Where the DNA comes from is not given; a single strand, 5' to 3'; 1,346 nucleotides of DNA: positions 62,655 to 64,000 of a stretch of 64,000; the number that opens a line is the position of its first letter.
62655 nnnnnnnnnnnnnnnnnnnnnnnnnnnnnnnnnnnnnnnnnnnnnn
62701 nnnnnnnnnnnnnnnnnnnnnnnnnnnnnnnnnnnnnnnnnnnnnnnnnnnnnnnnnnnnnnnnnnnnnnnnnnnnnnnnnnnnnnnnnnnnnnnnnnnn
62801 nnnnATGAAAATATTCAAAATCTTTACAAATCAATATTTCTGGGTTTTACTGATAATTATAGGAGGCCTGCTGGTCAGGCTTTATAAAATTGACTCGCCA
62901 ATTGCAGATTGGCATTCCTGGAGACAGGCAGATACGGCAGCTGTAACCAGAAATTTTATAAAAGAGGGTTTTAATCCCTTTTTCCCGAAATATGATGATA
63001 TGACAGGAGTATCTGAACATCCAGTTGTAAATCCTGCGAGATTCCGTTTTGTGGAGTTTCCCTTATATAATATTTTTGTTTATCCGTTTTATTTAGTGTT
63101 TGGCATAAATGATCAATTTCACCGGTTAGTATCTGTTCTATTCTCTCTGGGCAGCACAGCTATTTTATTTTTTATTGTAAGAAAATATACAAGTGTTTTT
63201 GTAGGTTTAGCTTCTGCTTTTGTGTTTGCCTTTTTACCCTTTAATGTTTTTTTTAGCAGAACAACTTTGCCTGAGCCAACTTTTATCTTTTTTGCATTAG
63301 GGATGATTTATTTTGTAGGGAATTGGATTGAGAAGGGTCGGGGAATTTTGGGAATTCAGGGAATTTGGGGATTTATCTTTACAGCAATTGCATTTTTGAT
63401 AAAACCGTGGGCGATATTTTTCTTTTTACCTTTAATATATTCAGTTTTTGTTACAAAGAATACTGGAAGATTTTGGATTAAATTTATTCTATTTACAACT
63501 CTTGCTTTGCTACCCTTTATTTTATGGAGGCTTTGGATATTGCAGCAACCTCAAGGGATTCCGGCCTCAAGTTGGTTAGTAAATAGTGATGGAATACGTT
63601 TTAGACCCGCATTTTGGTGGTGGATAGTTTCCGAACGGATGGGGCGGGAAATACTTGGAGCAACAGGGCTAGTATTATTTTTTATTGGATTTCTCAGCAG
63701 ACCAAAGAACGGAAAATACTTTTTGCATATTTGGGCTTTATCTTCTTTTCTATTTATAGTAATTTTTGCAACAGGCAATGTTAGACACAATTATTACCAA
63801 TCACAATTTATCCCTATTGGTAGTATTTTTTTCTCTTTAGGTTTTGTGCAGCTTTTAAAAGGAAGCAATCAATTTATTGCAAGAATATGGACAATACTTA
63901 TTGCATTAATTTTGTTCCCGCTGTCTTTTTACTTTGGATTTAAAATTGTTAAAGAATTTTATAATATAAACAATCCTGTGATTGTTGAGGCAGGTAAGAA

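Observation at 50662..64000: DPM1/CsbB-like polyprenyl-phosphate sugar synthase embedded among at least five GT39/GT-C membrane transferases: an extracytoplasmic (outer-face) glycosylation system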

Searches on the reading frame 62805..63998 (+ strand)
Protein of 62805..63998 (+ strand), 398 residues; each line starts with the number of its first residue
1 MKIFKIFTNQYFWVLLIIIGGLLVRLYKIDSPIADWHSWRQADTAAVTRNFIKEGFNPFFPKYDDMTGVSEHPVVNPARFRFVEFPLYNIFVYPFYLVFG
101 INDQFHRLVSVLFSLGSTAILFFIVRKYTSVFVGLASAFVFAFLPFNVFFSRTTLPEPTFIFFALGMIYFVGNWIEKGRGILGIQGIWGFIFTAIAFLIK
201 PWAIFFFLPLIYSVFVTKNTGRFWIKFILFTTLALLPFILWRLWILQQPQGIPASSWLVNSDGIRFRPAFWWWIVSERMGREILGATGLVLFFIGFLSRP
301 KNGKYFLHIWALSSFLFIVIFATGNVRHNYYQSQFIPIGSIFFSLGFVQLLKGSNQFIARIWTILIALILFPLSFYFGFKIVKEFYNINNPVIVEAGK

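Call 6: search_protein_families(library=pfam, proteins=[window:62805-63998:+], max_evalue=0.01)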
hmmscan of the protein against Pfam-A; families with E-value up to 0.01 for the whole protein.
window:62805-63998:+ (398 aa): 1 family
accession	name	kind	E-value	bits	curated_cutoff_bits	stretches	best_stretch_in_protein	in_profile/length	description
PF13231.12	PMT_2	-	7.5e-11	42.9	26.1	1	87-239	5-155/160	Dolichyl-phosphate-mannose-protein mannosyltransferase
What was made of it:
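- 62805..64000 (+): PMT_2-type GT-C, cut by the window end. The full length is about 489 aa in orthologs. PMT_2, 42.9 bits (call 6).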

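Call 12: search_protein_families(library=ncbifam, proteins=[window:62805-63998:+], max_evalue=0.01)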
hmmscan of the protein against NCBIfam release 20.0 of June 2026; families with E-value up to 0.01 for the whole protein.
window:62805-63998:+ (398 aa): 2 families
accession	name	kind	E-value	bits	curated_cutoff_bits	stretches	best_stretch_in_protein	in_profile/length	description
TIGR03663.1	TIGR03663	subfamily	5.3e-05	22.4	126.25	1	95-200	62-163/435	flippase activity-associated protein Agl23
TIGR04154.1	archaeo_STT3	subfamily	0.0029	16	450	0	283-340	375-429/831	oligosaccharyl transferase, archaeosortase A system-associated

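Call 31: search_solved_structures(query=window:62805-63998:+, max_evalue=1)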
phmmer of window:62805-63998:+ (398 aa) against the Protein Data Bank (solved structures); distinct sequences matched with E-value up to 1: 0.

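Call 45: find_homologous_proteins(query=window:62805-63998:+, max_evalue=1e-10)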
Query window:62805-63998:+ (398 aa): 3225 proteins with E <= 1e-10 among 8000 candidates; the best 120 are listed.
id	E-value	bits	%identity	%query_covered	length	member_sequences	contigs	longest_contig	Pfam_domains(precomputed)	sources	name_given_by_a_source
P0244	4.8e-238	809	93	100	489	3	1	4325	PF13231.13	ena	-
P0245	7.2e-223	759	85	100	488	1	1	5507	PF13231.13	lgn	-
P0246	2.7e-214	730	81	100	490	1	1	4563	PF02366.25,PF13231.13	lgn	-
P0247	3.3e-205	700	77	100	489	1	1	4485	PF13231.13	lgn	-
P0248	1.2e-204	698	75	100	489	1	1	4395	PF13231.13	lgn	-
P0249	7.8e-203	692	76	100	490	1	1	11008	PF13231.13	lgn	-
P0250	9.6e-203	692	76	100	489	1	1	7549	PF13231.13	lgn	-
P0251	1.3e-202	692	77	100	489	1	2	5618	PF13231.13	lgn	-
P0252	6.7e-202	689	77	100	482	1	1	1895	PF13231.13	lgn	-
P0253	2.9e-201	687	76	100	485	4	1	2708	PF13231.13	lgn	-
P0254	2.2e-200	684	76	100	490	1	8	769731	PF13231.13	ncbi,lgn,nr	ncbi:glycosyltransferase family 39 protein [Candidatus Daviesbacteria bacterium]|nr:glycosyltransfer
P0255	2.3e-200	684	77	100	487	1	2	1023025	PF13231.13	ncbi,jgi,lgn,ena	-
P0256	4.2e-200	684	76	100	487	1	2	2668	PF13231.13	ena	-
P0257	1.7e-199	682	75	100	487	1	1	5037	PF13231.13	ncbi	-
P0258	8.4e-199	679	74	100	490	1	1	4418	PF13231.13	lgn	-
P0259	1.2e-198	679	73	100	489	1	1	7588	PF02366.25,PF13231.13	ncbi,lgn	-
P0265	2.3e-197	674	73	100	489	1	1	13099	PF02366.25,PF13231.13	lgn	-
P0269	5.2e-196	670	75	100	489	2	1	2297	PF02366.25,PF13231.13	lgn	-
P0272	3.5e-194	664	74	100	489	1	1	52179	PF02366.25,PF13231.13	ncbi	-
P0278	5.6e-192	657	74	100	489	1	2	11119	PF02366.25,PF13231.13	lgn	-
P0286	3.2e-188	644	72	100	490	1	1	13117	PF02366.25,PF13231.13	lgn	-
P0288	1.4e-187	642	72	100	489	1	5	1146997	PF13231.13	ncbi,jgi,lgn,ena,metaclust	jgi:hypothetical protein|metaclust:\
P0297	2.3e-184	632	69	100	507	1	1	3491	PF02366.25,PF13231.13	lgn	-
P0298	2.3e-184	632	70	100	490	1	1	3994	PF02366.25,PF13231.13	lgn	-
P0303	2.0e-183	629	71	100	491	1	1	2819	PF02366.25,PF13231.13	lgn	-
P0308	6.3e-181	620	70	100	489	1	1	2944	PF02366.25,PF13231.13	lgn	-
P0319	4.2e-178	611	68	100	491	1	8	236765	PF13231.13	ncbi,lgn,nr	ncbi:glycosyltransferase family 39 protein [Candidatus Daviesbacteria bacterium]|nr:glycosyltransfer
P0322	5.7e-177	607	69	100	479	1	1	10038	PF02366.25,PF13231.13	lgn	-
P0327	5.4e-176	604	67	100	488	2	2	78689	PF02366.25,PF13231.13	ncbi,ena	-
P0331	2.0e-175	602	69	100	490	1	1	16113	PF02366.25,PF13231.13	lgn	-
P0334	8.3e-175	600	68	100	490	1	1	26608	PF02366.25,PF13231.13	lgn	-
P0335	1.4e-174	599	67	100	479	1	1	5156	PF02366.25,PF13231.13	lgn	-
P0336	5.4e-174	597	66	100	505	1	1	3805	PF02366.25,PF13231.13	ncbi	-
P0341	4.8e-172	591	68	100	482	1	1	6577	PF02366.25,PF13231.13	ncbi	-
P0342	5.0e-172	591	67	100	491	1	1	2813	PF02366.25,PF13231.13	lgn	-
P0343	5.3e-172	591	66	99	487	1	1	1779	PF02366.25,PF13231.13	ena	-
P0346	1.0e-171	590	67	100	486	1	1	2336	PF02366.25,PF13231.13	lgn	-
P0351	7.6e-171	587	67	100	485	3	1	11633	PF02366.25,PF13231.13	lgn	-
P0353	1.7e-170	586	66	99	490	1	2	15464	PF02366.25,PF13231.13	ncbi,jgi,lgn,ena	-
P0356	3.4e-170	585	65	100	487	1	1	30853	PF02366.25,PF13231.13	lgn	-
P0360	1.3e-169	583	67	99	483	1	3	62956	PF02366.25,PF13231.13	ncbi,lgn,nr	ncbi:glycosyltransferase family 39 protein [Candidatus Daviesbacteria bacterium]|nr:glycosyltransfer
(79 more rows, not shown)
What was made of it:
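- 62805..64000 (+): Orthologs at 63–93% identity are named 'glycosyltransferase family 39 protein' by NCBI (call 45).
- NCBI names the 62805 orthologs 'glycosyltransferase family 39 protein', and about a quarter of the 120 listed orthologs carry PF02366 (PMT) hits (call 45).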

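Call 48: find_encoding_contigs(protein=P0254, flank=10000, max_places=1)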
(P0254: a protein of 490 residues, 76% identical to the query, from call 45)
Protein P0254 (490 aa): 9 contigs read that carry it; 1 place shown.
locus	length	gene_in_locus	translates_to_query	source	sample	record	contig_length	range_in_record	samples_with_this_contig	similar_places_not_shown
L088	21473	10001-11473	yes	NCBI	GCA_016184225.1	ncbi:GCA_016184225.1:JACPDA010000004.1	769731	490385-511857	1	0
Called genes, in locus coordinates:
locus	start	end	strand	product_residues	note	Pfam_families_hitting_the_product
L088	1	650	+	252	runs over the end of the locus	PF00535:Glycos_transf_2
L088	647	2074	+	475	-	PF13231:PMT_2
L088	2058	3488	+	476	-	-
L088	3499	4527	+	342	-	PF13439:Glyco_transf_4, PF00534:Glycos_transf_1, PF13692:Glyco_trans_1_4, PF13524:Glyco_trans_1_2 (weak)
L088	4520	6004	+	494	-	-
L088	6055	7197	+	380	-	PF13439:Glyco_transf_4, PF20706:GT4-conflict, PF00534:Glycos_transf_1, PF13692:Glyco_trans_1_4, PF13524:Glyco_trans_1_2 (weak)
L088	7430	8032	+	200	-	PF00132:Hexapep, PF14602:Hexapep_2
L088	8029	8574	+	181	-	-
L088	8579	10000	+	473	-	PF04932:Wzy_C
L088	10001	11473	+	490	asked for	PF13231:PMT_2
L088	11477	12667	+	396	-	PF13439:Glyco_transf_4, PF00534:Glycos_transf_1, PF13692:Glyco_trans_1_4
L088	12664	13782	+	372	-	PF13439:Glyco_transf_4, PF20706:GT4-conflict (weak), PF00534:Glycos_transf_1, PF13692:Glyco_trans_1_4, PF13524:Glyco_trans_1_2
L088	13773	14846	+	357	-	PF13439:Glyco_transf_4, PF00534:Glycos_transf_1, PF13692:Glyco_trans_1_4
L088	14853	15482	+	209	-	PF02397:Bac_transf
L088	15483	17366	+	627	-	PF13196:DUF4012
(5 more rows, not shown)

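Call 49: find_encoding_contigs(protein=P0255, flank=10000, max_places=1)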
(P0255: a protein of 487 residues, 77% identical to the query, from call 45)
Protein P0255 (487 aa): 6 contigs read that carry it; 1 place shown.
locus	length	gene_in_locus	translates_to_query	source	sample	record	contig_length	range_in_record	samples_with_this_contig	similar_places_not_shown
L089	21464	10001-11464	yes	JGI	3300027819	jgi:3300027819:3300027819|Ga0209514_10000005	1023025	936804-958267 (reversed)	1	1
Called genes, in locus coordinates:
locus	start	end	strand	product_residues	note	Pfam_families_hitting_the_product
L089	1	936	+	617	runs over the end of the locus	-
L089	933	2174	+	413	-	-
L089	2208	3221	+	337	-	PF13439:Glyco_transf_4, PF00534:Glycos_transf_1, PF13692:Glyco_trans_1_4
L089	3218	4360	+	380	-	PF13439:Glyco_transf_4, PF20706:GT4-conflict, PF00534:Glycos_transf_1, PF13692:Glyco_trans_1_4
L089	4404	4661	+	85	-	PF01371:Trp_repressor, PF13384:HTH_23 (weak)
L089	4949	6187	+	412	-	PF04055:Radical_SAM, PF13186:SPASM (weak)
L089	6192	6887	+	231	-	PF01177:Asp_Glu_race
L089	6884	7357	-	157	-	PF04073:tRNA_edit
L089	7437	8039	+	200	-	PF25087:GMPPB_C (faint), PF00132:Hexapep, PF14602:Hexapep_2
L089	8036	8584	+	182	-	-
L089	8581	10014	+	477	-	PF04932:Wzy_C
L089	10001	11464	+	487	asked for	PF13231:PMT_2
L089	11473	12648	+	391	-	PF13439:Glyco_transf_4, PF00534:Glycos_transf_1, PF13692:Glyco_trans_1_4, PF13524:Glyco_trans_1_2 (weak)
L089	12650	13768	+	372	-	PF13439:Glyco_transf_4, PF00534:Glycos_transf_1, PF13692:Glyco_trans_1_4, PF13524:Glyco_trans_1_2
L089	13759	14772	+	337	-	PF13439:Glyco_transf_4, PF00534:Glycos_transf_1, PF13692:Glyco_trans_1_4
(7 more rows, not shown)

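Call 61: search_solved_structures(query=A3, max_evalue=1, show_alignments=1)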
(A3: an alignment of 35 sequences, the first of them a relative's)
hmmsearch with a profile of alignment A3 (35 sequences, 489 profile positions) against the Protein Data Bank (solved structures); distinct sequences matched with E-value up to 1: 0.
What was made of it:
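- On GT39 protein O-mannosyltransferases (PF02366 PMT): The 62805-family profile finds no solved PMT (call 61).
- The profile of the 62805 family finds no solved PMT or ArnT by sequence (call 61).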

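Call 80: find_encoding_contigs(protein=P0288, flank=8000, max_places=1)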
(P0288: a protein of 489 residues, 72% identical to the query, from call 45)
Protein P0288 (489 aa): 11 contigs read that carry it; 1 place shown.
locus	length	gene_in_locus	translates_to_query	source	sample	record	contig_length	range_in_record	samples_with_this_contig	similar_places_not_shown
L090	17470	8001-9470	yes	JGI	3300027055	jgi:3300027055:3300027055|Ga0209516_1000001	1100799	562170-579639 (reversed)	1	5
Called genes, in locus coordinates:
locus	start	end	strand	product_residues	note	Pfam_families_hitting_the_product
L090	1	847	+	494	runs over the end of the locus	-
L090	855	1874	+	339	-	PF13439:Glyco_transf_4, PF00534:Glycos_transf_1, PF13692:Glyco_trans_1_4, PF13524:Glyco_trans_1_2, PF20706:GT4-conflict (weak)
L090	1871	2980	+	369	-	PF13439:Glyco_transf_4, PF20706:GT4-conflict, PF00534:Glycos_transf_1, PF13692:Glyco_trans_1_4, PF13524:Glyco_trans_1_2 (weak)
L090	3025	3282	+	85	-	PF01371:Trp_repressor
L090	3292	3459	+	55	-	-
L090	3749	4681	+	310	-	-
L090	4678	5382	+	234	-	PF01177:Asp_Glu_race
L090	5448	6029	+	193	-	PF25087:GMPPB_C (faint), PF00132:Hexapep, PF14602:Hexapep_2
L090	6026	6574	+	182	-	-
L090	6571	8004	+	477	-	PF04932:Wzy_C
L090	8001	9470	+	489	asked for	PF13231:PMT_2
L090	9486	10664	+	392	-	PF13439:Glyco_transf_4, PF00534:Glycos_transf_1, PF13692:Glyco_trans_1_4, PF13524:Glyco_trans_1_2 (weak)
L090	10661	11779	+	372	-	PF13439:Glyco_transf_4, PF20706:GT4-conflict (weak), PF00534:Glycos_transf_1, PF13692:Glyco_trans_1_4, PF13524:Glyco_trans_1_2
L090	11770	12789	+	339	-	PF13439:Glyco_transf_4, PF00534:Glycos_transf_1, PF13692:Glyco_trans_1_4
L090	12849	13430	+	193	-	PF02397:Bac_transf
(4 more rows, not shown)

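Call 81: find_encoding_contigs(protein=P0319, flank=8000, max_places=1)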
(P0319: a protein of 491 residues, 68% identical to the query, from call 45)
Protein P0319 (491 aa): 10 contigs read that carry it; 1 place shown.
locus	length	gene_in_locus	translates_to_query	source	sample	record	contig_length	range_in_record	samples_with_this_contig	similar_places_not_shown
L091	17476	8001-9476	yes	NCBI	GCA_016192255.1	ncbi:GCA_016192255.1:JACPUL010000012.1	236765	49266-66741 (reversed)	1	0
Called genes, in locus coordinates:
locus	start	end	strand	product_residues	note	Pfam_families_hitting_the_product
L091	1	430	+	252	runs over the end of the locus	PF00535:Glycos_transf_2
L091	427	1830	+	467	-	PF13231:PMT_2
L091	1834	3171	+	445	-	-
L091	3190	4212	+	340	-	PF13439:Glyco_transf_4, PF00534:Glycos_transf_1, PF13692:Glyco_trans_1_4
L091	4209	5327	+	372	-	PF13439:Glyco_transf_4, PF00534:Glycos_transf_1, PF20706:GT4-conflict, PF13692:Glyco_trans_1_4, PF13524:Glyco_trans_1_2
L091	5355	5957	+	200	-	PF25087:GMPPB_C (faint), PF00132:Hexapep, PF14602:Hexapep_2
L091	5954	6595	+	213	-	-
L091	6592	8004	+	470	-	PF04932:Wzy_C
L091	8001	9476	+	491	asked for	PF13231:PMT_2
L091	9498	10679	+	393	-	PF13439:Glyco_transf_4, PF13579:Glyco_trans_4_4 (weak), PF00534:Glycos_transf_1, PF13692:Glyco_trans_1_4, PF13524:Glyco_trans_1_2 (weak)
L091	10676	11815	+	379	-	PF13439:Glyco_transf_4, PF20706:GT4-conflict (weak), PF00534:Glycos_transf_1, PF13692:Glyco_trans_1_4, PF13524:Glyco_trans_1_2 (weak)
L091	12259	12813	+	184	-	PF13692:Glyco_trans_1_4, PF00534:Glycos_transf_1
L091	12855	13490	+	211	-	PF02397:Bac_transf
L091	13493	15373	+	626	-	PF13196:DUF4012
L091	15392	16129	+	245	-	PF11967:RecO_N, PF02565:RecO_C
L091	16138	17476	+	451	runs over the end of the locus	PF00587:tRNA-synt_2b (weak), PF03129:HGTP_anticodon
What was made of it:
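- On Wzx/Wzy-dependent polysaccharide pathway: Bac_transf is present 3 genes past the last gene in 4 of 4 syntenic relatives (calls 48, 49, 80, 81).
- The order Wzy_C, PMT_2, three GT4 genes (the third truncated to 184 aa in L091), Bac_transf, DUF4012, RecO appears in 4 of 4 relatives (calls 48, 49, 80, 81). A Bac_transf phosphoglycosyltransferase closes the orthologous operon in 4 of 4 relatives (calls 48, 49, 80, 81), so a conventional diphosphate primer is available.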
